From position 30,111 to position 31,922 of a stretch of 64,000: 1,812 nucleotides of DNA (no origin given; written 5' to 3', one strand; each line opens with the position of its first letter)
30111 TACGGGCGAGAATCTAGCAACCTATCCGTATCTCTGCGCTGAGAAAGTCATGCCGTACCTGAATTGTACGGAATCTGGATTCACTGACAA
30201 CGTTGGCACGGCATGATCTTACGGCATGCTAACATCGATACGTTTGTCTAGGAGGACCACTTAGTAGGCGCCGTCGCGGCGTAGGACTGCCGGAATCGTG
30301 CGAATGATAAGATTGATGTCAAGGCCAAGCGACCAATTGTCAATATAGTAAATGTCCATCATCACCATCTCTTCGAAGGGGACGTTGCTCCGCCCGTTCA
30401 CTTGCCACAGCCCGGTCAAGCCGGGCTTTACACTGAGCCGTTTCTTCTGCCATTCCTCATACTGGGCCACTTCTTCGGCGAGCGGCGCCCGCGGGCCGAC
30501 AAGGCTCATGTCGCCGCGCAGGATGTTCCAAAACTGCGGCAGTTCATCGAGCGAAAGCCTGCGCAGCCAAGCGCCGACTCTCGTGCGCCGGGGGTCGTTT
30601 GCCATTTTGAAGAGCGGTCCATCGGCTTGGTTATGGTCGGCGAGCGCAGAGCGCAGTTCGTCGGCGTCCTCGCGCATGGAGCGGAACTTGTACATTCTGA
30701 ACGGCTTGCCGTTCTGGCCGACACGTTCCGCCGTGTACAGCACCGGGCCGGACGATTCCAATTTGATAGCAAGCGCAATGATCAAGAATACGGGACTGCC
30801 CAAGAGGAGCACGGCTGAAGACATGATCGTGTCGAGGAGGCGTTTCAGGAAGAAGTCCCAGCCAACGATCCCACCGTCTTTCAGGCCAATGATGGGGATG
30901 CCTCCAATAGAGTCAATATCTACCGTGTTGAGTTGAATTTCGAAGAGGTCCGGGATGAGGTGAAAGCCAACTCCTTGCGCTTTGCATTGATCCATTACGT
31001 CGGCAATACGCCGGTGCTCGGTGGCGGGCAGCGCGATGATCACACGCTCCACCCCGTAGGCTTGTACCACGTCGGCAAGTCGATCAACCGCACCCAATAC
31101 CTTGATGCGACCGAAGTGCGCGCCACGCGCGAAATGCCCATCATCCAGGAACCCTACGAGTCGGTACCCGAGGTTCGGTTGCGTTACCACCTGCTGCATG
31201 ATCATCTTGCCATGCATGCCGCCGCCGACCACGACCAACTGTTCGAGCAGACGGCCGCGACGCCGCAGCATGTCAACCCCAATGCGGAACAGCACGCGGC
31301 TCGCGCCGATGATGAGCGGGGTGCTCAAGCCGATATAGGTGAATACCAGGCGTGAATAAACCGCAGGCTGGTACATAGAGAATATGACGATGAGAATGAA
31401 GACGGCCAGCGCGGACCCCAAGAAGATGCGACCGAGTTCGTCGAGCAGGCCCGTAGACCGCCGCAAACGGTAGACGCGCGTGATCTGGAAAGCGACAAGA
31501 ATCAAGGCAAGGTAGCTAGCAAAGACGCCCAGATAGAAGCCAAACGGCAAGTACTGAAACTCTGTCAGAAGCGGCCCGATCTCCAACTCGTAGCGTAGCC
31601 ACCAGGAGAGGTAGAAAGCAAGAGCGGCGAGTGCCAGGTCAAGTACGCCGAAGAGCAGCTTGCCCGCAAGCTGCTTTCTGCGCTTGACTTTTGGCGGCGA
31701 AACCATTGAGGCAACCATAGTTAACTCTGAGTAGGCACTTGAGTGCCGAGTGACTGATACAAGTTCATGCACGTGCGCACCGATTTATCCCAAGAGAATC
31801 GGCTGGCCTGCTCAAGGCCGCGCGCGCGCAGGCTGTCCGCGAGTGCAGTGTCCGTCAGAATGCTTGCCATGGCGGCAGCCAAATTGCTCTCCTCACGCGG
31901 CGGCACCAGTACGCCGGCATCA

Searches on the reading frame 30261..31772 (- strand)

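Call 45: search_protein_families(library=pfam, proteins=[window:30261-31772:-], max_evalue=0.001)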
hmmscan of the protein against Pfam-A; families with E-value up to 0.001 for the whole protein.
window:30261-31772:- (503 aa): 3 families
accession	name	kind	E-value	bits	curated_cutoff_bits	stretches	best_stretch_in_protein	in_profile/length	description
PF02397.22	Bac_transf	-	7.4e-69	231.3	27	1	310-497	1-178/179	Bacterial sugar transferase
PF13727.12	CoA_binding_3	-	6.5e-25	88.6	25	1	97-274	2-175/175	CoA-binding domain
PF17836.7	PglD_N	-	0.00011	23.2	23.4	1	178-254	1-71/78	PglD N-terminal domain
